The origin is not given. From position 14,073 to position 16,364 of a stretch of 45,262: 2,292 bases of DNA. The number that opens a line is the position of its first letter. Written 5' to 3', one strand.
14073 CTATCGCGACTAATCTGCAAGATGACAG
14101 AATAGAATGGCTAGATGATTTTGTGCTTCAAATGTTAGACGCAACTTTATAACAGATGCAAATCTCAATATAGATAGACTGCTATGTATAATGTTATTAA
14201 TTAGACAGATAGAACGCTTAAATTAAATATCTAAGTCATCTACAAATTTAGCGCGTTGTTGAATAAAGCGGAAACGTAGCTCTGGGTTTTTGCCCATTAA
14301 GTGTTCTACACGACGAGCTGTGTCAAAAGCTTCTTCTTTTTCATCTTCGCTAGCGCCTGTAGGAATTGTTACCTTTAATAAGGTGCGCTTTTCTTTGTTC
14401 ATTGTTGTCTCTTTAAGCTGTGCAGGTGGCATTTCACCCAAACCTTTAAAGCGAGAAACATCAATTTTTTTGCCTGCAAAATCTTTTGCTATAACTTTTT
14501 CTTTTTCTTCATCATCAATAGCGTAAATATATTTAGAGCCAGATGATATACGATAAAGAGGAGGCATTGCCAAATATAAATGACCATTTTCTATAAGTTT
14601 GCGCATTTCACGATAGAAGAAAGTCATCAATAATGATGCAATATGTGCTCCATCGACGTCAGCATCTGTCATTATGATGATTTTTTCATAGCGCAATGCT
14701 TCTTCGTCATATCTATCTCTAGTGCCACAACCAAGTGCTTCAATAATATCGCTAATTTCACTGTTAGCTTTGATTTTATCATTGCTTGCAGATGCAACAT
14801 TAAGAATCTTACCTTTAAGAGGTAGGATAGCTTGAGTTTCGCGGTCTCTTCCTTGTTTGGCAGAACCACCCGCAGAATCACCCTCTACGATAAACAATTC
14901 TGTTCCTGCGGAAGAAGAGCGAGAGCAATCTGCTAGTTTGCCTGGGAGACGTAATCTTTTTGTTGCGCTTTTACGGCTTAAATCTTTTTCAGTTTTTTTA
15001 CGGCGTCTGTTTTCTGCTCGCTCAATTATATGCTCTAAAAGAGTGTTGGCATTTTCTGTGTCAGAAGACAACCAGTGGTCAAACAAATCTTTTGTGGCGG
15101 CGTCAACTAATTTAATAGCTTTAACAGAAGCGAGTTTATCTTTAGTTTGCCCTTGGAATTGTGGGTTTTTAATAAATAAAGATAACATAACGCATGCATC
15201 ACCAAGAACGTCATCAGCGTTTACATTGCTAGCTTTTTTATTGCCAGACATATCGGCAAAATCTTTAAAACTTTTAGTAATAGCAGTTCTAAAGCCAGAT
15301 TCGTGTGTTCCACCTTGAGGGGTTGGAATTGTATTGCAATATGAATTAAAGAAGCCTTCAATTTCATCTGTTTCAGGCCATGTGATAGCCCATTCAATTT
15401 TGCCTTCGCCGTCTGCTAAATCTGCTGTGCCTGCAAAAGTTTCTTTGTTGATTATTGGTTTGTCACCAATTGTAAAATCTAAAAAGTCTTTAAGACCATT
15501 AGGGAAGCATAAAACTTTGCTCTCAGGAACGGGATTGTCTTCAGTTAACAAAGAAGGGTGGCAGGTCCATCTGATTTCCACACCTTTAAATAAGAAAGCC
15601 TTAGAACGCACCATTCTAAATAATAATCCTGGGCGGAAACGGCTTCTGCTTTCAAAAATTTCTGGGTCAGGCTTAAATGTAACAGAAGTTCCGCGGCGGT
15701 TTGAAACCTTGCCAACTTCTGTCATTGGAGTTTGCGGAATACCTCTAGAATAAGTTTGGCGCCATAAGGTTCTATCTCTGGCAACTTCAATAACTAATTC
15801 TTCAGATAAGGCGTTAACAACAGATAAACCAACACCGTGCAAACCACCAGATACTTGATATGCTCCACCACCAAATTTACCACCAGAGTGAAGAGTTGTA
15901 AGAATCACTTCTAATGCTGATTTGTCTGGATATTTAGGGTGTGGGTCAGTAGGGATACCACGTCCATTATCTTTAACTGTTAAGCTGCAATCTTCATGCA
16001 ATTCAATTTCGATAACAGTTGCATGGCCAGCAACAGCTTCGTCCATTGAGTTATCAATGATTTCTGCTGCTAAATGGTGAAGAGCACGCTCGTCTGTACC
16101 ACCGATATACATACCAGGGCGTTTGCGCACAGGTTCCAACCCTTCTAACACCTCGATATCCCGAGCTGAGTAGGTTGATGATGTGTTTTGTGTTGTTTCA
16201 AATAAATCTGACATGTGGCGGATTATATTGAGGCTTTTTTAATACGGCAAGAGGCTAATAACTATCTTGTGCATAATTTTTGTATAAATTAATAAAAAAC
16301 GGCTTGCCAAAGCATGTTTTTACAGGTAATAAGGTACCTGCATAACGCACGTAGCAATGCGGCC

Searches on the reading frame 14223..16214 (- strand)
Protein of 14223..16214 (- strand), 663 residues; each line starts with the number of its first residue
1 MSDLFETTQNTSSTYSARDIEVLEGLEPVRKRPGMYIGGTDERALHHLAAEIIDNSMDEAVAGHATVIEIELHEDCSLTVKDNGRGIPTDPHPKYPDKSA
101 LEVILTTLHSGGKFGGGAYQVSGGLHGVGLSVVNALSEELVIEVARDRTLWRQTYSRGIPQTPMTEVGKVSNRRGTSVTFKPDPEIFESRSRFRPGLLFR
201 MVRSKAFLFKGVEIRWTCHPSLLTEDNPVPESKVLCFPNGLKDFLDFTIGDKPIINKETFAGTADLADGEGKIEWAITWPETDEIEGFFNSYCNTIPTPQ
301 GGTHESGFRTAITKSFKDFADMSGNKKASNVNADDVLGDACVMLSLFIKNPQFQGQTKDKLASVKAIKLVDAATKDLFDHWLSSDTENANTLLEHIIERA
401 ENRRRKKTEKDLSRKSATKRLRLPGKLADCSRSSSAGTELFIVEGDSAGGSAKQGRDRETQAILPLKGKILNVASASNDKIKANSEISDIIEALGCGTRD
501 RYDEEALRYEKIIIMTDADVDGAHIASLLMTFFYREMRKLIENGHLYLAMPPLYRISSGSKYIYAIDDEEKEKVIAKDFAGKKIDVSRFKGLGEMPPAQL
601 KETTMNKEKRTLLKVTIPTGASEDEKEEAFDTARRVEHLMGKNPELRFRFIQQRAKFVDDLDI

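Call 6: search_protein_families(library=ncbifam, proteins=[window:14223-16214:-], max_evalue=0.01)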
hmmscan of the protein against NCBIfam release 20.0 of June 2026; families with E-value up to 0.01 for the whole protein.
window:14223-16214:- (663 aa): 6 families
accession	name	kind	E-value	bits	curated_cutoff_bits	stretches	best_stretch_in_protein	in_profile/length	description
TIGR01055.1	parE_Gneg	equivalog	1.9e-237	789.7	723.35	1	13-655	2-622/625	DNA topoisomerase IV subunit B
NF004189.0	PRK05644.1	subfamily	1.3e-216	720.8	740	1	8-663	3-641/641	DNA gyrase subunit B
NF011501.0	PRK14939.1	subfamily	3.3e-208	693.9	796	2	8-576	3-561/803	DNA gyrase subunit B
TIGR01059.1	gyrB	equivalog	5.7e-203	675.9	882.4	1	15-663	1-639/639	DNA topoisomerase (ATP-hydrolyzing) subunit B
TIGR01058.1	parE_Gpos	equivalog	3.2e-170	567.6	899.95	1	13-657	3-629/637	DNA topoisomerase IV subunit B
NF045903.1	CuHisKinLciSLeg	equivalog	0.0061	16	700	1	41-90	248-299/357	copper-responsive two-component system sensor histidine kinase LciS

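Call 52: find_related_loci(query=window:14223-16214:-, collection=genome_contigs, flank=500)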
Query window:14223-16214:- (663 aa) in genome_contigs; peptide patterns used: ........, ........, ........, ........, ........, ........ (x = any residue, [..] = any of these).
600 stretches matched a pattern (row limit reached: there are more); 589 encode a relative of the query (tblastn E <= 1e-3); the best 80 are kept; 80 distinct loci.
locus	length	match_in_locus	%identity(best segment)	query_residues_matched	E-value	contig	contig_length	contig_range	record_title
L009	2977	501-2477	66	1-660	0e+0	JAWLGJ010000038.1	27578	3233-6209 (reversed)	MAG: Magnetospirillaceae bacterium isolate 30dZY2.bin.101 NODE_2191_length_27578_cov_4.686051, whole genome shotgun sequ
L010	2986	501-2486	66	1-663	0e+0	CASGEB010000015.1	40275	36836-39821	uncultured proteobacterium isolate T5_L3_314314_idba_bin.18 genome assembly, contig: T5_L3_314314_idba_bin.18.fa_scaffol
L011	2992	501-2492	67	1-663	0e+0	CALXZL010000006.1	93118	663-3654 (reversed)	MAG: uncultured Alphaproteobacteria bacterium isolate BRZ_FT__bin57 genome assembly, contig: BRZ_FT__NODE_410_length_931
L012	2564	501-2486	67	1-663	0e+0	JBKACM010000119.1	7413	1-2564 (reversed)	MAG: Alphaproteobacteria bacterium isolate XQGS-1 NODE_119_length_7413_cov_6.865049, whole genome shotgun sequence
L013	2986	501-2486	67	1-663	0e+0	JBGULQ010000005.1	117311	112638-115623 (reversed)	MAG: Alphaproteobacteria bacterium isolate ruminal_MAG_253 ruminal_MAG_253_contig_0005, whole genome shotgun sequence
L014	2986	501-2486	66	1-663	0e+0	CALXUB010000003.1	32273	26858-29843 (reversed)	MAG: uncultured Alphaproteobacteria bacterium isolate E02__bin238 genome assembly, contig: E02__k127_3010144, whole geno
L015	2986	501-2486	65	1-663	0e+0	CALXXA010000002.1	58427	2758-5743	MAG: uncultured Alphaproteobacteria bacterium isolate E30__bin278 genome assembly, contig: E30__k127_3680740, whole geno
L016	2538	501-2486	66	1-663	0e+0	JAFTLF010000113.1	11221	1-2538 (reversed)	MAG: Alphaproteobacteria bacterium isolate RGIG3920 Roe_deer_Cecum-3__c526369, whole genome shotgun sequence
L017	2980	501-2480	65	1-663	0e+0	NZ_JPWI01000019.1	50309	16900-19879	Thalassospira profundimaris strain PR54-5 contig19, whole genome shotgun sequence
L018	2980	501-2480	64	1-663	0e+0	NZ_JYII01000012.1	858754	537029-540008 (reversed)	Thalassospira sp. HJ NODE_1, whole genome shotgun sequence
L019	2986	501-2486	67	1-663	0e+0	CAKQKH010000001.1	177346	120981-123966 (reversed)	MAG: uncultured Alphaproteobacteria bacterium isolate REFINED_METABAT215_TOP10_CONTIGS_1500_ASSEMBLY_K77_MERGED__Hadza_M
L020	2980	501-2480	64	1-663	0e+0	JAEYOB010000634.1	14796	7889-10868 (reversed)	MAG: Proteobacteria bacterium isolate OH_CBB_136 k127_465845, whole genome shotgun sequence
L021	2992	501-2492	67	1-663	0e+0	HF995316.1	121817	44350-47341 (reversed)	Proteobacteria bacterium CAG:495 genomic scaffold, scf111, whole genome shotgun sequence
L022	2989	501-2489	67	1-663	0e+0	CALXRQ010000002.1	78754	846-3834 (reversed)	MAG: uncultured Alphaproteobacteria bacterium isolate BRZ_KF__bin25 genome assembly, contig: BRZ_KF__NODE_452_length_787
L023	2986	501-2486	63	1-663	0e+0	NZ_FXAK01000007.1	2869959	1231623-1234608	Azospirillum oryzae strain A2P, whole genome shotgun sequence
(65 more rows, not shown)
